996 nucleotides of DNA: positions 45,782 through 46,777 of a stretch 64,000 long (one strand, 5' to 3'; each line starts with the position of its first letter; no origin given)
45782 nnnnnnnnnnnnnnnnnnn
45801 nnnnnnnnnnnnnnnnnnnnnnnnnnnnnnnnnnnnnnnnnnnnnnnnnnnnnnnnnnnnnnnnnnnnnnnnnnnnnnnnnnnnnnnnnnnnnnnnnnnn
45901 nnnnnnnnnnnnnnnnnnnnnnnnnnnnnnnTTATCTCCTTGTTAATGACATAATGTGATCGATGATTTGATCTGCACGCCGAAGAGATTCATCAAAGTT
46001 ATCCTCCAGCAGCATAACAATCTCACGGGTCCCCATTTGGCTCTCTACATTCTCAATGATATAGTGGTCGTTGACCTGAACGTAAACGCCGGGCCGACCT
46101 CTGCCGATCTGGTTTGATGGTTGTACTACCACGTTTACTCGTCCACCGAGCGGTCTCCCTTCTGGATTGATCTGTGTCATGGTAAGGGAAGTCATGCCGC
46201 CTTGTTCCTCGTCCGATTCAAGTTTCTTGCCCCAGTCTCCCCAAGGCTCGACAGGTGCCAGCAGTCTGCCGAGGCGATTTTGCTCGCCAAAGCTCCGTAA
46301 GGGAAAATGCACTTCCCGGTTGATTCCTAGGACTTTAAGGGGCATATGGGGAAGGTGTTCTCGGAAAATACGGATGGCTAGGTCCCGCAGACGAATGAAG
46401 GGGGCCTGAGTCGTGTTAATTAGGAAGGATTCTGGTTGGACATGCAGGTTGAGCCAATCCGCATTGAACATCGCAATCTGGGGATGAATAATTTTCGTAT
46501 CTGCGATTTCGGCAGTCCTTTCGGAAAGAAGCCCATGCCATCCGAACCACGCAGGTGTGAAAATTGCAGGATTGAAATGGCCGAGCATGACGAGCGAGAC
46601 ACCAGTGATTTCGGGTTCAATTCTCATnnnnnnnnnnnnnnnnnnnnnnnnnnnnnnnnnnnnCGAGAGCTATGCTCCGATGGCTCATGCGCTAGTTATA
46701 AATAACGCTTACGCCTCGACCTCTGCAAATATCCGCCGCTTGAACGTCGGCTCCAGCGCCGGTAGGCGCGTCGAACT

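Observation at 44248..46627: Candidate undescribed three-gene cassette (231-aa, 203-aa and an MBL-fold protein) heading the Type III-like operon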

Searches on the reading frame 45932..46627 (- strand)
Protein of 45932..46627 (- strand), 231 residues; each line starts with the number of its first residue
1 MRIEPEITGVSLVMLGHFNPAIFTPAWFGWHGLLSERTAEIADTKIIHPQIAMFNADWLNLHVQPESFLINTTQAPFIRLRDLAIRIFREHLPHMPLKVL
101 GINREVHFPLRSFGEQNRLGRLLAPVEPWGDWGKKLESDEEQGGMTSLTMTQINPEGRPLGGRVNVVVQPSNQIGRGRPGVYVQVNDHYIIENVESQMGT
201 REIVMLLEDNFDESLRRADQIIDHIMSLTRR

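Call 3: search_protein_families(library=pfam, proteins=[window:45932-46627:-], max_evalue=0.1)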
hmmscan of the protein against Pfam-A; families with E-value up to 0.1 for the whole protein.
window:45932-46627:- (231 aa): 0 families

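Call 4: search_protein_families(library=padloc, proteins=[window:45932-46627:-], max_evalue=0.1)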
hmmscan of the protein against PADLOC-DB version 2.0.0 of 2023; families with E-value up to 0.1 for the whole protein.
window:45932-46627:- (231 aa): 0 families

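Call 5: search_protein_families(library=ncbifam, proteins=[window:45932-46627:-], max_evalue=0.1)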
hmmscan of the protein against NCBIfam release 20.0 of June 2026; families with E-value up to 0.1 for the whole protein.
window:45932-46627:- (231 aa): 0 families

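Call 6: find_homologous_proteins(query=window:45932-46627:-)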
Query window:45932-46627:- (231 aa): 556 proteins with E <= 0.001 among 760 candidates; the best 120 are listed.
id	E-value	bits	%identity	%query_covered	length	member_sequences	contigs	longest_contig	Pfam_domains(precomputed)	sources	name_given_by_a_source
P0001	3.5e-153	526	100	100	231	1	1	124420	-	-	-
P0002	3.9e-152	522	99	100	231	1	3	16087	-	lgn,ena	-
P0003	1.4e-151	521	99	100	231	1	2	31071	-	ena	-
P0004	5.0e-151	519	98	100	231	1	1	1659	-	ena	-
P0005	6.7e-151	518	99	100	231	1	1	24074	-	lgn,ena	-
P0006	7.5e-151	518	98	100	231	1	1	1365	-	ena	-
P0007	3.1e-150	516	98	100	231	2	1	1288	-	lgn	-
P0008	3.2e-149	513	97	100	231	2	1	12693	-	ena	-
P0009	2.1e-123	428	79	100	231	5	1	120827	-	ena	-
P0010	3.2e-123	428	80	100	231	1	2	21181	-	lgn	-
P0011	1.9e-120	419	79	100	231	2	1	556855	-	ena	-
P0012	2.1e-120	419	79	99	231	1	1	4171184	-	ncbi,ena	-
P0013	1.2e-119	416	77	100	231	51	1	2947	-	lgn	-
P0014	2.0e-119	415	77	99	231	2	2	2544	-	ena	-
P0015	2.6e-119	415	78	100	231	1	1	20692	-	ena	-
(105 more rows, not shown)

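Call 13: find_related_loci(query=A1, collection=genome_contigs, flank=10000)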
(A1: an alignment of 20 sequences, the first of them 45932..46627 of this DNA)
Query A1 (231 aa) in genome_contigs; peptide patterns used: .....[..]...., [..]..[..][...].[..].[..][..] (x = any residue, [..] = any of these).
175 stretches matched a pattern; 135 encode a relative of the query (tblastn E <= 1e-3); the best 80 are kept; 80 distinct loci.
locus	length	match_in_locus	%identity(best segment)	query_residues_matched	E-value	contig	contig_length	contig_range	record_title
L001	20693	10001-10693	79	1-231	7e-125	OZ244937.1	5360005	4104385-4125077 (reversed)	MAG: Candidatus Latescibacterota bacterium isolate 1c493fcc-a489-4500-a9bd-4f4019e95c1e genome assembly, chromosome: 1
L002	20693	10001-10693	78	1-231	9e-124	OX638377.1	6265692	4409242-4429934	MAG: uncultured Latescibacteria bacterium isolate 96736c8f-e424-4c7a-a7cc-5c0d8e7e2df7 genome assembly, chromosome: 1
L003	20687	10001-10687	79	1-229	9e-123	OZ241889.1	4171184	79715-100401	MAG: Candidatus Latescibacterota bacterium isolate a6571e9c-9daa-46aa-896f-7a9a109786f8 genome assembly, chromosome: 1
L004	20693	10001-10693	77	1-231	3e-122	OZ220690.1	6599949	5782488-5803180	MAG: Candidatus Latescibacterota bacterium isolate 4544edd8-ea3d-4877-aa30-594cc490bc13 genome assembly, chromosome: 1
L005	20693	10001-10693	77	1-231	3e-121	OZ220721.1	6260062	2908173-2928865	MAG: Candidatus Latescibacterota bacterium isolate 1fb1e748-2903-4aab-acc2-5860c344c101 genome assembly, chromosome: 1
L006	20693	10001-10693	77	1-231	4e-121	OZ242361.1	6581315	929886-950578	MAG: Candidatus Latescibacterota bacterium isolate c7d3165a-3b70-4ca6-a93c-9a173e2068a1 genome assembly, chromosome: 1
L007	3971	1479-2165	72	1-229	4e-118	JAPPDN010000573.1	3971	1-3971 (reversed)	MAG: Candidatus Poribacteria bacterium isolate IRC4_bin_27 NODE_9172_length_3971_cov_4.63968, whole genome shotgun seque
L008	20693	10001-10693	71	1-231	1e-115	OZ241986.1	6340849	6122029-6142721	MAG: Candidatus Latescibacterota bacterium isolate 0d522d25-140f-41b3-910f-d932058e053c genome assembly, chromosome: 1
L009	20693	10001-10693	72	1-231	2e-111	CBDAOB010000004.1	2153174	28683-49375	MAG: Candidatus Latescibacterota bacterium isolate ee734ac6-3c8f-4045-9bd6-bb64be60b199 genome assembly, contig: contig_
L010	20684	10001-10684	68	1-228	6e-106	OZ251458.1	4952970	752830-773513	MAG: Candidatus Latescibacterota bacterium isolate 0d485872-e18d-4011-b7de-a34ce824adf8 genome assembly, chromosome: 1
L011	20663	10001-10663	72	1-225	2e-105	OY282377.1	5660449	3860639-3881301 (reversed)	MAG: uncultured Latescibacteria bacterium genome assembly, chromosome: 1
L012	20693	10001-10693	64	1-231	3e-101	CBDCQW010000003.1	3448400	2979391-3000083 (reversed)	MAG: Dehalococcoidia bacterium isolate 156317b5-1015-4f7b-970c-a7c120c590d5 genome assembly, contig: contig_3, whole gen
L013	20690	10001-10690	65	1-230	4e-101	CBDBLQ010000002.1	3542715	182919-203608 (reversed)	MAG: bacterium isolate 7e3eab2d-bf14-4947-a8f9-fc6ddb354d52 genome assembly, contig: contig_2, whole genome shotgun sequ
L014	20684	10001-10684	64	1-228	2e-100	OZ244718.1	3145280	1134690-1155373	MAG: Dehalococcoidia bacterium isolate 64a180b2-7017-4824-b5be-e5f766f304e8 genome assembly, chromosome: 1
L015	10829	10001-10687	65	1-229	6e-100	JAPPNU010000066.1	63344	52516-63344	MAG: Gemmatimonadota bacterium isolate RHO3_bin_7 NODE_1069_length_63344_cov_42.981545, whole genome shotgun sequence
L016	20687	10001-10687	64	1-229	1e-99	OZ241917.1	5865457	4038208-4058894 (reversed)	MAG: Candidatus Latescibacterota bacterium isolate 5e8d6608-c5e3-4027-8d72-793febe4c990 genome assembly, chromosome: 1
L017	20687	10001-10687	61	1-230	2e-94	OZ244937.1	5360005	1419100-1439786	MAG: Candidatus Latescibacterota bacterium isolate 1c493fcc-a489-4500-a9bd-4f4019e95c1e genome assembly, chromosome: 1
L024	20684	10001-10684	60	1-228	3e-90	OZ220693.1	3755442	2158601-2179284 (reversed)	MAG: Dehalococcoidia bacterium isolate bb874fd2-ee0c-4288-94b4-44cbacb43f92 genome assembly, chromosome: 1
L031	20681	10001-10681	58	1-229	5e-89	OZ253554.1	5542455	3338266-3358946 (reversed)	MAG: Terriglobia bacterium isolate 396977cd-f3bc-4a7a-a902-c7514da379ca genome assembly, chromosome: 1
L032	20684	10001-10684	59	1-229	9e-89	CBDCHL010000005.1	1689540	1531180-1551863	MAG: Bryobacterales bacterium isolate 1c4fee2f-ded3-4223-8d2f-74452387096f genome assembly, contig: contig_5, whole geno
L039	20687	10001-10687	57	1-230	2e-87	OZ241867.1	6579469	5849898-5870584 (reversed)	MAG: Candidatus Latescibacterota bacterium isolate 402c3f40-99c9-4ff8-b352-fabea084b2f7 genome assembly, chromosome: 1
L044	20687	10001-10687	57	1-230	2e-85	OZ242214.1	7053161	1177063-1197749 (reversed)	MAG: Candidatus Latescibacterota bacterium isolate f171f34e-caa5-40bf-9919-1f3307ea572d genome assembly, chromosome: 1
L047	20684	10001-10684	57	1-230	5e-84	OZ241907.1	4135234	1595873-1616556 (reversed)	MAG: Spirochaetia bacterium isolate a6813188-a84a-44bb-94ea-091c6532f8ec genome assembly, chromosome: 1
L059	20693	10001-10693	54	1-231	2e-78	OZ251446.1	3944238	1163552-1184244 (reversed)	MAG: Alphaproteobacteria bacterium isolate 4a82845b-346e-4bd1-b170-acd391575f3a genome assembly, chromosome: 1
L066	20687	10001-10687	52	1-229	1e-77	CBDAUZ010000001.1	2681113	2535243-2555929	MAG: Alphaproteobacteria bacterium isolate 2c9b0e66-287d-4c82-9c6d-18ee851c0d6b genome assembly, contig: contig_1, whole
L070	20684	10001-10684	53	1-229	1e-76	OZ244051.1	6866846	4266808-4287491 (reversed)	MAG: Vicinamibacterales bacterium isolate 8ba7f8d7-3fc5-437a-86da-c0f89745c60d genome assembly, chromosome: 1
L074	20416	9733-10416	52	1-229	4e-76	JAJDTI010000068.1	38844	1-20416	MAG: Pseudomonadales bacterium isolate jk18x1bzbins.11 k141_574882, whole genome shotgun sequence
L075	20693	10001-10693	52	1-231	2e-76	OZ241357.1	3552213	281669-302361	MAG: Alphaproteobacteria bacterium isolate 88d555cd-2633-4b86-a1be-1e9adaae3909 genome assembly, chromosome: 1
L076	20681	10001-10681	52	2-230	5e-76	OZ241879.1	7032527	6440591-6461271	MAG: Spirochaetia bacterium isolate 33422d00-efb0-4b49-bd16-f937cda21374 genome assembly, chromosome: 1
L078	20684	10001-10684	53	1-229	2e-75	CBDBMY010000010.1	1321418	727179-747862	MAG: Vicinamibacterales bacterium isolate 1d7dac56-2cc5-4fd2-8ca4-0117aeca4273 genome assembly, contig: contig_10, whole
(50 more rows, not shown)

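Call 19: search_protein_families(library=pfam, proteins=[L076:5369-6421:+, L076:6418-9456:+, L076:9453-9998:+, L076:12384-15362:+, L076:15365-18541:+, L039:7440-8639:+, L039:8641-9819:+, L039:12486-13268:+, L039:13374-16238:+, L039:16871-18694:+], max_evalue=0.01)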
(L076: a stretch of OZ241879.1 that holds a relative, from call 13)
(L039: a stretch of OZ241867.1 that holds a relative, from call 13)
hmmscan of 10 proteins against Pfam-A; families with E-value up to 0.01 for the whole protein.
L076:5369-6421:+ (350 aa): 1 family
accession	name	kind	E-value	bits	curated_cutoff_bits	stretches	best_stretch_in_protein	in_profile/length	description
PF02219.23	MTHFR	-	4.4e-09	36.5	24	1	202-318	161-273/287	Methylenetetrahydrofolate reductase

L076:6418-9456:+ (1012 aa): 1 family
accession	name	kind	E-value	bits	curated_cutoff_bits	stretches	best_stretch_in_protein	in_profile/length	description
PF04465.17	DUF499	-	1.3e-29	103.1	23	1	144-459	46-349/1024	Protein of unknown function (DUF499)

L076:9453-9998:+ (181 aa): 1 family
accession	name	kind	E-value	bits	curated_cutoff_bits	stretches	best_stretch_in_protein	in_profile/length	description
PF24728.1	DUF7680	-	3.2e-38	131.5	24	1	20-157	1-141/141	Domain of unknown function (DUF7680)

L076:12384-15362:+ (992 aa): 2 families
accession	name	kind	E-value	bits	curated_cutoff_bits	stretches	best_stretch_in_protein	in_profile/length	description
PF06634.17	DUF1156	-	1.3e-13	51.2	24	1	12-61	1-49/73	Protein of unknown function (DUF1156)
PF01555.25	N6_N4_Mtase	-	2.2e-05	25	26.7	1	542-644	1-60/221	DNA methylase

L076:15365-18541:+ (1058 aa): 5 families
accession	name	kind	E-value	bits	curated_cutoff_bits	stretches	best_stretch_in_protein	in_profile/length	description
PF00176.29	SNF2-rel_dom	-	2.4e-20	73.3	24.9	1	298-635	2-252/290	SNF2-related domain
PF00271.37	Helicase_C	-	1.9e-18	67.2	23.5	1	742-864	2-110/110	Helicase conserved C-terminal domain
PF04851.21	ResIII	-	4.5e-08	33.6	22.5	1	294-473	4-162/164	Type III restriction enzyme, res subunit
PF00270.35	DEAD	-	6.4e-07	29.7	26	1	296-474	2-161/167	DEAD/DEAH box helicase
PF13091.12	PLDc_2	-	4.5e-06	27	27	1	134-200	78-132/132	PLD-like domain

L039:7440-8639:+ (399 aa): 2 families
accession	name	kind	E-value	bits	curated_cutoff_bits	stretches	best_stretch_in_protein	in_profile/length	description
PF13378.12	MR_MLE_C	-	1.8e-42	146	29.4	1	136-372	3-218/219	Enolase C-terminal domain-like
PF02746.21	MR_MLE_N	-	1.9e-21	76.9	22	1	8-114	16-117/117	Mandelate racemase / muconate lactonizing enzyme, N-terminal domain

L039:8641-9819:+ (392 aa): 1 family
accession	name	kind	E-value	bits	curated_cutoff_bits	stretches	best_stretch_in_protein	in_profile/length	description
PF00871.23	Acetate_kinase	-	2.2e-89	300.3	22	1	2-384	1-392/392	Acetokinase family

L039:12486-13268:+ (260 aa): 8 families
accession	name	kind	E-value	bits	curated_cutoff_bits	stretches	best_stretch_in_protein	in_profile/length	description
PF12146.15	Hydrolase_4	-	1.2e-14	54.6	27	2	51-149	8-112/239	Serine aminopeptidase, S33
PF00561.26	Abhydrolase_1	-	3.9e-11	43.5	25.8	1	52-150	5-105/245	alpha/beta hydrolase fold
PF12697.13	Abhydrolase_6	-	3.8e-10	41.2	26.3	1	51-249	2-216/217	Alpha/beta hydrolase family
PF00326.27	Peptidase_S9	-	3.2e-08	33.8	22.6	1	104-256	46-207/213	Prolyl oligopeptidase family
PF20408.4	Abhydrolase_11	-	4.9e-07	30.1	27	1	49-137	4-97/193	Alpha/beta hydrolase domain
PF02129.25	Peptidase_S15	-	0.00061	20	23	0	63-115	46-89/262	X-Pro dipeptidyl-peptidase (S15 family)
PF01764.32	Lipase_3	-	0.0014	19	22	1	99-138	46-85/140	Lipase (class 3)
PF12740.14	PETase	-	0.0014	18.5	28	0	196-256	166-230/263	PET hydrolase-like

L039:13374-16238:+ (954 aa): 19 families
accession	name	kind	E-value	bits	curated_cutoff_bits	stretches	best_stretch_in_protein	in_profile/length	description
PF07719.23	TPR_2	-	1.2e-13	50.4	27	1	857-888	3-34/34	Tetratricopeptide repeat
PF14559.12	TPR_19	-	1.4e-13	51.4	25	1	833-893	3-61/68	Tetratricopeptide repeat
PF13432.12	TPR_16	-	1.7e-11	44.7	32.7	1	828-888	4-64/65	Tetratricopeptide repeat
PF13424.12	TPR_12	-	2.3e-08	34.6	30.1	2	826-886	8-76/77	Tetratricopeptide repeat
PF13428.12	TPR_14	-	1.4e-07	31.9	23.5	2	827-863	7-43/44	Tetratricopeptide repeat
PF13414.12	TPR_11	-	4.3e-07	30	26.8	2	862-895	1-34/42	TPR repeat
PF00515.34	TPR_1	-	4.4e-07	29.9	27.8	1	857-888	3-34/34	Tetratricopeptide repeat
PF22113.1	Mtrc-MtrF_II-IV_dom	-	5.9e-07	29.6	30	1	340-509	4-139/176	Outer membrane cytochrome MtrC/MtrF-like, domains II/IV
PF13371.12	TPR_9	-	1.8e-06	28.3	35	1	833-894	7-68/73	Tetratricopeptide repeat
PF23914.1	TPR_CcmH_CycH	-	2e-06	28.2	42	1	845-891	40-86/158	Cytochrome c-type biogenesis protein H TPR domain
PF09699.15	Paired_CXXCH_1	-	6.5e-06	26.2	20.6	0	340-381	4-37/41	Doubled CXXCH motif (Paired_CXXCH_1)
PF13176.12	TPR_7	-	8.9e-06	25.9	27.9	0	857-889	1-35/36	Tetratricopeptide repeat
PF13174.12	TPR_6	-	2.2e-05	25.3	26.3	0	828-853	7-32/33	Tetratricopeptide repeat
PF03264.19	Cytochrom_NNT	-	8.1e-05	22.9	24.1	0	278-381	67-165/174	NapC/NirT cytochrome c family, N-terminal region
PF12895.13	ANAPC3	-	8.5e-05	23.2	27.2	1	835-910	3-77/82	Anaphase-promoting complex, cyclosome, subunit 3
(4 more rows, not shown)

L039:16871-18694:+ (607 aa): 3 families
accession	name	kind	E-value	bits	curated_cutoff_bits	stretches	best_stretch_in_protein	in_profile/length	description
PF13517.12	FG-GAP_3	-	1.5e-35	122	26.9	5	106-173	1-60/61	FG-GAP-like repeat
PF07593.17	UnbV_ASPIC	-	1.4e-18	67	23.4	1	525-591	1-67/68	ASPIC and UnbV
PF01839.29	FG-GAP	-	5.7e-13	48.9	22.1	2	476-511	4-34/37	FG-GAP repeat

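Call 20: search_protein_families(library=padloc, proteins=[L076:5369-6421:+, L076:6418-9456:+, L076:9453-9998:+, L076:12384-15362:+, L076:15365-18541:+, L039:7440-8639:+, L039:8641-9819:+, L039:12486-13268:+, L039:13374-16238:+, L039:16871-18694:+], max_evalue=0.001)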
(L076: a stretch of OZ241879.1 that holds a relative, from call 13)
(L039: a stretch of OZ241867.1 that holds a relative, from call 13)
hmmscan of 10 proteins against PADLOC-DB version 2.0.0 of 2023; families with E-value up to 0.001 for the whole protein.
L076:5369-6421:+ (350 aa): 0 families

L076:6418-9456:+ (1012 aa): 2 families
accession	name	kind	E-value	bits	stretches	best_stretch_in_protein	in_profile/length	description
PDLC00662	HmaC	-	6.6e-97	323.8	1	9-783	9-773/941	AAA+ ATPase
PDLC02192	DUF499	-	1.5e-34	117.1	1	5-716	3-662/1022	-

L076:9453-9998:+ (181 aa): 0 families

L076:12384-15362:+ (992 aa): 18 families
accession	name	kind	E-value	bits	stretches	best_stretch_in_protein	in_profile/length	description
PDLC00660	HmaB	-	1.1e-69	233.4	4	544-759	570-780/967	DNA-adenine methylase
PDLC00661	HmaB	-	6.3e-69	230.8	4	544-759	571-780/973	DNA-adenine methylase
PDLC02189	DUF1156_MTase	-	1.2e-47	160.7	4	541-713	546-698/944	-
PDLC03233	MTase_II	-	7.1e-36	122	2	366-692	340-645/731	Type II methyltransferase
PDLC03352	MTase_II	-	4.1e-34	115.6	3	364-574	392-598/1023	Type II methyltransferase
PDLC03314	MTase_II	-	6.6e-34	115.1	3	543-755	548-736/944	Type II methyltransferase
PDLC02541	PglX|PglXI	-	1.2e-19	68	1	532-681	484-611/919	PglXI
PDLC03312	MTase_II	-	4.1e-18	62.5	2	517-661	1105-1232/1344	Type II methyltransferase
PDLC03346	MTase_II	-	1e-12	44.7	1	532-690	600-735/1068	Type II methyltransferase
PDLC03319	MTase_II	-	1.4e-08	32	1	110-167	9-66/503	Type II methyltransferase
PDLC04134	mad2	-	4.2e-08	30.5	1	526-641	341-400/492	mads_2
PDLC03325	MTase_II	-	1.8e-07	28.2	0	123-183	90-148/426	Type II methyltransferase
PDLC03380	MTase_II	-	3.5e-06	24.5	0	123-166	55-98/393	Type II methyltransferase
PDLC03367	MTase_II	-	2.8e-05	20.6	0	117-172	34-89/633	Type II methyltransferase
PDLC03224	MTase_II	-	0.00014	18.9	0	123-162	92-131/481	Type II methyltransferase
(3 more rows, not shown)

L076:15365-18541:+ (1058 aa): 43 families (the best 25 are shown)
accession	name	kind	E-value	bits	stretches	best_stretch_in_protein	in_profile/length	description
PDLC02500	BrxHI|BrxHII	-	8.6e-77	257.5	2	624-893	341-602/933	BrxHI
PDLC02193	PLD_Helicase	-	8.5e-74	247.2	2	312-894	247-828/905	-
PDLC02621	DrmD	-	4.2e-71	238.5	2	611-932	354-687/1040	DrmD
PDLC02707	PbeA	-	4.4e-71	238.4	1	2-440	2-394/672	PbeA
PDLC02704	PbeA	-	1.3e-61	207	1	5-436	4-395/682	PbeA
PDLC02623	DrmD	-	2.9e-60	202.1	1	295-912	103-672/1040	DrmD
PDLC00659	HmaA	-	1.1e-56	190.4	3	733-910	482-657/1176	SNF2 helicase / DEAD-box helicase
PDLC02619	DrmD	-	1.9e-56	189.7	2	620-902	264-572/872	DrmD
PDLC02504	BrxHI|BrxHII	-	7.9e-54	181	2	611-941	328-662/971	BrxHII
PDLC02572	DrmA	-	3.9e-48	162.1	2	611-910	351-674/1043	DrmA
PDLC02843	DpdE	-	1.6e-47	160.1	1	289-922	154-730/1091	DpdE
PDLC02703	PbeA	-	4.3e-46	155.7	1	7-232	6-231/626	PbeA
PDLC02620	DrmD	-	1.2e-42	144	2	621-893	332-606/1060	DrmD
PDLC02632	DrmD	-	4.5e-40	135.8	2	611-877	354-638/662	DrmD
PDLC02634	DrmD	-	1.9e-38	129.9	2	290-488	88-271/900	DrmD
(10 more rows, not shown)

L039:7440-8639:+ (399 aa): 0 families

L039:8641-9819:+ (392 aa): 0 families

L039:12486-13268:+ (260 aa): 0 families

L039:13374-16238:+ (954 aa): 0 families

L039:16871-18694:+ (607 aa): 0 families

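Call 39: search_protein_families(library=padloc, proteins=[L013:6703-9702:+, L074:6518-9610:+, L075:7309-9789:+, L075:12468-15458:+, L078:4021-7626:+, L078:7924-9993:+, L078:12732-15872:+, L012:6946-9366:+, L047:7623-9956:+, L024:8029-9855:+], max_evalue=0.00001)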
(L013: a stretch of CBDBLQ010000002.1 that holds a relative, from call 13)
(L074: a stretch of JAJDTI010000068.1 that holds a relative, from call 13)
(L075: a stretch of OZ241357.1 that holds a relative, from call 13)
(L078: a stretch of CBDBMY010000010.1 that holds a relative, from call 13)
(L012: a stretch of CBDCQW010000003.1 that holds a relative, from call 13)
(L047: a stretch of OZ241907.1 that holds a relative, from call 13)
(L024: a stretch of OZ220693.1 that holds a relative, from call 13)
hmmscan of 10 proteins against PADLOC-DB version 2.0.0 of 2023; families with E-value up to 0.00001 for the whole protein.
L013:6703-9702:+ (1000 aa): 6 families
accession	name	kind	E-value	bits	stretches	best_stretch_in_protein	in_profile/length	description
PDLC03040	REase_I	-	6.7e-49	164.5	1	133-811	116-773/1029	Type I restriction enzyme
PDLC03048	REase_I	-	2.4e-30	103.4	3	134-446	97-398/976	Type I restriction enzyme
PDLC03041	REase_I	-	2.8e-17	60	2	286-444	313-473/1099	Type I restriction enzyme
PDLC03044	REase_I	-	3.6e-16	56.4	1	134-606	113-548/1034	Type I restriction enzyme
PDLC03046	REase_I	-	7.8e-15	51.9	1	158-527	135-493/1025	Type I restriction enzyme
PDLC03045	REase_I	-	6e-07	25.8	0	657-703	624-670/995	Type I restriction enzyme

L074:6518-9610:+ (1031 aa): 0 families

L075:7309-9789:+ (827 aa): 0 families

L075:12468-15458:+ (997 aa): 0 families

L078:4021-7626:+ (1202 aa): 0 families

L078:7924-9993:+ (690 aa): 0 families

L078:12732-15872:+ (1047 aa): 0 families

L012:6946-9366:+ (807 aa): 9 families
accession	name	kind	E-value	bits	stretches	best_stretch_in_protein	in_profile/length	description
PDLC01767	Cas3e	-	1.2e-09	35.2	1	558-695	394-516/680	-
PDLC01761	Cas3b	-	5e-09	33.4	1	530-704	384-541/705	-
PDLC01770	Cas3g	-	1.7e-08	31.4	1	583-709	242-353/733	-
PDLC01710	Cas3a1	-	6.5e-08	29.5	1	585-708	439-557/745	Cas3_1_CAS-I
PDLC00938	Cas3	-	1.1e-07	29.5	1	587-697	217-318/358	CRISPR-associated helicase Cas3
PDLC01252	Cas3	-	2.1e-07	28.7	1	534-700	147-290/324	CAS-I; effector_G3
PDLC01762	Cas3b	-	7.2e-06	22.9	1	533-701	392-540/692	-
PDLC02707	PbeA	-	7.9e-06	22.7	0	633-674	553-594/672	PbeA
PDLC02705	PbeA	-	9e-06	22.1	0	629-701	552-623/691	PbeA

L047:7623-9956:+ (778 aa): 0 families

L024:8029-9855:+ (609 aa): 0 families

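Call 40: predict_structure(alignment_id=A2)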
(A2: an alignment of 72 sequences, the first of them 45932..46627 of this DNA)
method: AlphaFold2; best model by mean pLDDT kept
length: 231 residues; sequences in the alignment: 72
mean_pLDDT: 88.0   pTM: 0.86
mean pLDDT of the five models: 88.0, 87.9, 86.9, 85.9, 86.0
residues with pLDDT >= 90: 151; 70-90: 50; 50-70: 30; < 50: 0
segments of 3 or more residues with pLDDT < 50: none
pLDDT, mean of each block of 10 residues (from residue 1): 84 96 96 95 95 96 98 94 97 93 95 85 66 56 72 84 92 81 95 75 95 96 90 61
secondary structure, 60 per line:
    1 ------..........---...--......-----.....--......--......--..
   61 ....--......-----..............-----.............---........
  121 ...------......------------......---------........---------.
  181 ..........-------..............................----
elements in order: E7-16 H25-30 H36-40 E43-48 E51-56 E59-64 E67-72 H78-91 E97-109 H113-123 H130-135 E148-153 E163-170 E180-190 H198-227
